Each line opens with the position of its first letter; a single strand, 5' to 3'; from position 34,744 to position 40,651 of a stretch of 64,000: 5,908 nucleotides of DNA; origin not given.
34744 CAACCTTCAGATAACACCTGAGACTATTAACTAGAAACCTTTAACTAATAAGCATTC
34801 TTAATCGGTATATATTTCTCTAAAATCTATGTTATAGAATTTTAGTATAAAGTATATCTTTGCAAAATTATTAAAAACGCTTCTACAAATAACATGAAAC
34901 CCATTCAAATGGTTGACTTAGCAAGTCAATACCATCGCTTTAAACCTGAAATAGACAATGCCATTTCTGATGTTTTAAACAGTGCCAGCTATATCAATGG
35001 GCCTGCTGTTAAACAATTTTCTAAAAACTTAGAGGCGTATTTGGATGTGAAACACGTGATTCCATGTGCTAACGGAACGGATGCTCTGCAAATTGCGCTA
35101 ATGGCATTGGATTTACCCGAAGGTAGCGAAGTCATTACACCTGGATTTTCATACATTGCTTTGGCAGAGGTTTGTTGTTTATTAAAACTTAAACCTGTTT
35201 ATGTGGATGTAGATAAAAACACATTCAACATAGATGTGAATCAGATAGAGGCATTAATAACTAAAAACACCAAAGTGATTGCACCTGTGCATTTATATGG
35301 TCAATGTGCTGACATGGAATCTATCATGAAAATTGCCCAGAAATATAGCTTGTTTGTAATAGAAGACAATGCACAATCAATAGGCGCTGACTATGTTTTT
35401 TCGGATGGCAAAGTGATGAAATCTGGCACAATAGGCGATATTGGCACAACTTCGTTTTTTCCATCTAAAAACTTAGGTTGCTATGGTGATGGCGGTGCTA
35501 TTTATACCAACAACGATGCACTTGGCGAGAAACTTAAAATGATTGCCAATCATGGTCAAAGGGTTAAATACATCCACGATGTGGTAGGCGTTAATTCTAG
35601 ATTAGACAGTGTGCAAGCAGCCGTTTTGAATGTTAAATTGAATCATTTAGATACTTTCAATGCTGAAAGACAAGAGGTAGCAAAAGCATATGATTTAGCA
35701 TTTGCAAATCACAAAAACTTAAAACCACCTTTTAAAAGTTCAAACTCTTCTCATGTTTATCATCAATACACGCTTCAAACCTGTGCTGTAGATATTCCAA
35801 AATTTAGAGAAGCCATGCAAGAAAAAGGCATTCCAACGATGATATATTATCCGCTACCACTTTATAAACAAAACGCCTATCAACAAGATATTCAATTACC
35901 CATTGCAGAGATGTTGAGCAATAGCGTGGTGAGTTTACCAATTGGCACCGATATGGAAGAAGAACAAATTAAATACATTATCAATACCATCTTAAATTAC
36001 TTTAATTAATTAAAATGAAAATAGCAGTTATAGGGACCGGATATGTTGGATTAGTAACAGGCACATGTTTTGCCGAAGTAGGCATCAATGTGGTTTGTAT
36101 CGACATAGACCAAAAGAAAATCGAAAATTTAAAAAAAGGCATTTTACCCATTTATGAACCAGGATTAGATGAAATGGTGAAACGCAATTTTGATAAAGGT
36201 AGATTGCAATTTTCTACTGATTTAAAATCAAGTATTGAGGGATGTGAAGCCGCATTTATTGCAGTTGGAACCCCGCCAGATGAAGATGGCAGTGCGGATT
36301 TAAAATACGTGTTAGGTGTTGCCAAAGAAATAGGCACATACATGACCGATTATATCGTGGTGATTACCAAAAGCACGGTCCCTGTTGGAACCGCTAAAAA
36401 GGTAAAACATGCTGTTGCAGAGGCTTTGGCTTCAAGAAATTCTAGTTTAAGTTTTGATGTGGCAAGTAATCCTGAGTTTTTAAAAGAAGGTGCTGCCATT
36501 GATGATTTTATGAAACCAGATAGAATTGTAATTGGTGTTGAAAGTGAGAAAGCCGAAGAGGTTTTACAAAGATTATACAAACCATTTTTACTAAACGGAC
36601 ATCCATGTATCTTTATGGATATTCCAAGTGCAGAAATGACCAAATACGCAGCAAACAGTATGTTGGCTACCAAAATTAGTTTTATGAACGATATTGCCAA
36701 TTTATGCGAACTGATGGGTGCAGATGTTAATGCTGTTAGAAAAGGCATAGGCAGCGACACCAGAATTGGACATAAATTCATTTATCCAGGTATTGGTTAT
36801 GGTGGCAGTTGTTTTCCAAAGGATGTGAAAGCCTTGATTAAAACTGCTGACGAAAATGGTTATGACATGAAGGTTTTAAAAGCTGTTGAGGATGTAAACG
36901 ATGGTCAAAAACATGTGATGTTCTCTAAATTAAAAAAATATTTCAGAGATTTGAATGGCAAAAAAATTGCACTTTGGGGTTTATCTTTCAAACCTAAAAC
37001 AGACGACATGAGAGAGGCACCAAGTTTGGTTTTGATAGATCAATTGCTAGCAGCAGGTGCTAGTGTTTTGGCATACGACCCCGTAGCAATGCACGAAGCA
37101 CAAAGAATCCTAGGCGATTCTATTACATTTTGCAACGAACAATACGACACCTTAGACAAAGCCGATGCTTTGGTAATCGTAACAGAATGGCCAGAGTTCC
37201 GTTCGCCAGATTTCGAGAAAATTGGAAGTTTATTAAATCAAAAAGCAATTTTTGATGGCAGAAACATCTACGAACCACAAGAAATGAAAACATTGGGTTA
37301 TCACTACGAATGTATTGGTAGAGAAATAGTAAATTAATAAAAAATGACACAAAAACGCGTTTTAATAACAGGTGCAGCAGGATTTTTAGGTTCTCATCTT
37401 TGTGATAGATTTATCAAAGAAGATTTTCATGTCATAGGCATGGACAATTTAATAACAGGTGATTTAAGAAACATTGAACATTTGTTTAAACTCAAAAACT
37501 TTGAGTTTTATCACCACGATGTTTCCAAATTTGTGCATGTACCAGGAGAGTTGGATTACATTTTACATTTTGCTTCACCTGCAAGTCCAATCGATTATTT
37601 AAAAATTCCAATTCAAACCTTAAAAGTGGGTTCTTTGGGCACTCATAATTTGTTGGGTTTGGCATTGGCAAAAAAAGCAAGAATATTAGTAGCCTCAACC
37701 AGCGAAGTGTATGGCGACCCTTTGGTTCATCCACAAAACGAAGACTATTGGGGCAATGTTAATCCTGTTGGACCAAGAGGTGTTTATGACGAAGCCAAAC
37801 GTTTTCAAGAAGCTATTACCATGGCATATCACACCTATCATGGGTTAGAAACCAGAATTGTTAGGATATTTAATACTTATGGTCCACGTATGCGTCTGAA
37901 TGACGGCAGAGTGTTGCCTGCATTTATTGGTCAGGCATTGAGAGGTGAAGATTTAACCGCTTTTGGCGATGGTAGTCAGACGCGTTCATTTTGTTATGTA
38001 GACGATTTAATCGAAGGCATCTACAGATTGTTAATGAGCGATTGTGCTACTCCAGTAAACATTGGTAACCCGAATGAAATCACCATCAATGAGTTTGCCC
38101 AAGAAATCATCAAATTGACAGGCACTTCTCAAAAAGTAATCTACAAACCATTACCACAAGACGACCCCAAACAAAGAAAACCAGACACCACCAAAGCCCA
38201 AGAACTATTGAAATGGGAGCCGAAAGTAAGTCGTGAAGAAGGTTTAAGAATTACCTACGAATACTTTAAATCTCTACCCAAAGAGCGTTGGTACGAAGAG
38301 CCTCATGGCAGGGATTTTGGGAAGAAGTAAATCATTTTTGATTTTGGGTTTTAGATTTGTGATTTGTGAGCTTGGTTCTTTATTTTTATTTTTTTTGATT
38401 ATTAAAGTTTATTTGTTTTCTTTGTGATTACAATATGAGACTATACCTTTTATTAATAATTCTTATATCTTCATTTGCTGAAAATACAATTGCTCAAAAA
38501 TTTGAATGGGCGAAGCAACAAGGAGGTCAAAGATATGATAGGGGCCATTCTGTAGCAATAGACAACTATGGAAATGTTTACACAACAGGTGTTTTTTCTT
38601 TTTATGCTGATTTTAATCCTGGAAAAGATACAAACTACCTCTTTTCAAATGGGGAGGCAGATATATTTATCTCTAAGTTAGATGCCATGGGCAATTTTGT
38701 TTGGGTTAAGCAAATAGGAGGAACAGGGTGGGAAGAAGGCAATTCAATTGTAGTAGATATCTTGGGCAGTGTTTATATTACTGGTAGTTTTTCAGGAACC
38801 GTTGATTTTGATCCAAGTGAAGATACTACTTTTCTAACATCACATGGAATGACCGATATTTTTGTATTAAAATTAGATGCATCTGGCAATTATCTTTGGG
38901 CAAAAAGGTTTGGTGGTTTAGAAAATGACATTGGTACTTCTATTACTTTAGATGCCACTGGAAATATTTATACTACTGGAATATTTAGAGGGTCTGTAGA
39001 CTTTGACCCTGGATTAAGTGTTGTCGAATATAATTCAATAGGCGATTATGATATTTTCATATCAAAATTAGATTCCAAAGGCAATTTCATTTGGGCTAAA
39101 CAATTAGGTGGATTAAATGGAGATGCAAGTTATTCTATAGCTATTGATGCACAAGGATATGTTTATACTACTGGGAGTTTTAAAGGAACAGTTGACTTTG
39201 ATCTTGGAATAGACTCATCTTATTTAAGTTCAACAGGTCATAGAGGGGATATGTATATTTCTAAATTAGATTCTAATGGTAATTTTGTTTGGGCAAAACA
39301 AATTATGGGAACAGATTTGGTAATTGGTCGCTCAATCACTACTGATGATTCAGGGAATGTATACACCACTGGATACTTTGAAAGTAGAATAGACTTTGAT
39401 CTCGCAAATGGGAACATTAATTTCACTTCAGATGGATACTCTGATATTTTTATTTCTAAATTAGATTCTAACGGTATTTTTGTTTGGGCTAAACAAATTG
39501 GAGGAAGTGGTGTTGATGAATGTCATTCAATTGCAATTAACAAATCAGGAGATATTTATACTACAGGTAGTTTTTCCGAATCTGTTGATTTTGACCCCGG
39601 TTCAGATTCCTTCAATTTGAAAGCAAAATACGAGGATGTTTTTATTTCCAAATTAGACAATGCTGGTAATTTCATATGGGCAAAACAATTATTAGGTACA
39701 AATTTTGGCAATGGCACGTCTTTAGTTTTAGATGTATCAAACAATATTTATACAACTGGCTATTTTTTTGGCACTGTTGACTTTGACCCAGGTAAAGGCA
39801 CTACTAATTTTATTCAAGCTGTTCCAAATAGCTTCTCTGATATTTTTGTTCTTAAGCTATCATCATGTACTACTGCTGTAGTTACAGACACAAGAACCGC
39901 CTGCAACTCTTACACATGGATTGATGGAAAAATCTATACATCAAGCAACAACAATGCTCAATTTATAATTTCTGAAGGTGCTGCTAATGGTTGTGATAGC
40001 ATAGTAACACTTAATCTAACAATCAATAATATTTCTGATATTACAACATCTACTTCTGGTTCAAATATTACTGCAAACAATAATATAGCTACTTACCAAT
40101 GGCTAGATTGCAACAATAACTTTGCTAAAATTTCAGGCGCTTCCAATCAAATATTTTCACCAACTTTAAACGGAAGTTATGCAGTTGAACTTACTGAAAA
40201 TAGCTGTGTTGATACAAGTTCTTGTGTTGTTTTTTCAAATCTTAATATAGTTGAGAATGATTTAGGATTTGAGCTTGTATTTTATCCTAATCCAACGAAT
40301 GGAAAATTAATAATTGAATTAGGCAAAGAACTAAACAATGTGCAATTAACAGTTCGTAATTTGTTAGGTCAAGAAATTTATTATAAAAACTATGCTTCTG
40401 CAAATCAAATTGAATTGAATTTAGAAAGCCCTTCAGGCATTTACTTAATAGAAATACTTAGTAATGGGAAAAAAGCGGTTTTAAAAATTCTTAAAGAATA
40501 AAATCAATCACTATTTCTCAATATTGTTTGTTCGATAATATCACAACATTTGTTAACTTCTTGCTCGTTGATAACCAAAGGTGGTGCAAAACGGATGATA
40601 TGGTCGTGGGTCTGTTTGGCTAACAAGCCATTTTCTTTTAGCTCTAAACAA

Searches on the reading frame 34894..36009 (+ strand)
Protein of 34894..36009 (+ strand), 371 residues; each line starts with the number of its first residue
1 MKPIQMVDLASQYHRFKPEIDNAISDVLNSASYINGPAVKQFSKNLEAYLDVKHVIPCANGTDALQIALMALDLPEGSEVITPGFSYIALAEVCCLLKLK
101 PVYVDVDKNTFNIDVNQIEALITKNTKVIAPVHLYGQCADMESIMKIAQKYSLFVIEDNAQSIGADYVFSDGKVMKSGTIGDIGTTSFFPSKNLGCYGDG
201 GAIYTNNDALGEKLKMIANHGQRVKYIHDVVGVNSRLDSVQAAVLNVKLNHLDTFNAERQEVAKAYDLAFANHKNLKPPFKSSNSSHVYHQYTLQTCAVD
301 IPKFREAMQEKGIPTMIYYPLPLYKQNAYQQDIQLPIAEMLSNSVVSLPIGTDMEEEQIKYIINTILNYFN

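Call 29: search_protein_families(library=pfam, proteins=[window:34894-36009:+], max_evalue=0.001)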
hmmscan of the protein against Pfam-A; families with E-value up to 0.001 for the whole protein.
window:34894-36009:+ (371 aa): 5 families
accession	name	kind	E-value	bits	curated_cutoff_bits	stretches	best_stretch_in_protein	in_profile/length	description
PF01041.23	DegT_DnrJ_EryC1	-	3.7e-106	355.8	19.8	1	17-366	4-359/360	DegT/DnrJ/EryC1/StrS aminotransferase family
PF00155.27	Aminotran_1_2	-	8.2e-12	45.4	19.7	1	32-220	37-247/361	Aminotransferase class I and II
PF00266.25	Aminotran_5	-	2e-06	27.5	21.5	1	51-164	57-181/371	Aminotransferase class-V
PF01212.27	Beta_elim_lyase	-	5.3e-05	23.1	27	1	31-223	26-229/288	Beta-eliminating lyase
PF01053.26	Cys_Met_Meta_PP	-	8.8e-05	21.7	27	1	35-162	50-177/381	Cys/Met metabolism PLP-dependent enzyme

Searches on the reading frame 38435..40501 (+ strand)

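Call 4: search_protein_families(library=pfam, proteins=[window:38435-40501:+], max_evalue=0.1)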
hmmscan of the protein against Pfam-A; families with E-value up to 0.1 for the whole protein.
window:38435-40501:+ (688 aa): 6 families
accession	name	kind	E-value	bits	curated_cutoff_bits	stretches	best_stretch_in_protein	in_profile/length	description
PF06739.17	SBBP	-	1.2e-34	118.4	20.5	6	24-52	1-30/38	Beta-propeller repeat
PF18962.6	Por_Secre_tail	-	1.2e-09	38.7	27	1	617-684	2-72/75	Secretion system C-terminal sorting domain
PF13540.12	RCC1_2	-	9.1e-05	22.6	22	0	364-379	10-25/30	Regulator of chromosome condensation (RCC1) repeat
PF08214.17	HAT_KAT11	-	0.0092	15.7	22.5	0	193-218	66-95/350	Histone acetylation protein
PF25390.1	WD40_RLD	-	0.023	14.4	150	0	232-382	99-224/363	RCC1-like domain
PF11589.14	DUF3244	-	0.032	14.7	25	0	624-680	30-89/96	Domain of unknown function (DUF3244)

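Call 5: search_protein_families(library=ncbifam, proteins=[window:38435-40501:+], max_evalue=0.1)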
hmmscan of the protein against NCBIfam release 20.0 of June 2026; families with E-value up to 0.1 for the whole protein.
window:38435-40501:+ (688 aa): 3 families
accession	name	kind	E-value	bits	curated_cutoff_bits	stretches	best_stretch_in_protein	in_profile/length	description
NF047494.1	Lepto_SBBP_lipo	equivalog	1.5e-40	139.3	400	3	200-319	98-211/466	SBBP repeat beta-propeller lipoprotein, LipL53 family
TIGR04183.1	Por_Secre_tail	domain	2e-11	43.7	23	1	617-687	2-71/72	T9SS type A sorting domain-containing protein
NF033708.1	T9SS_Cterm_ChiA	domain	0.0078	16.1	40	1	639-686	5-54/55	T9SS sorting signal type C domain-containing protein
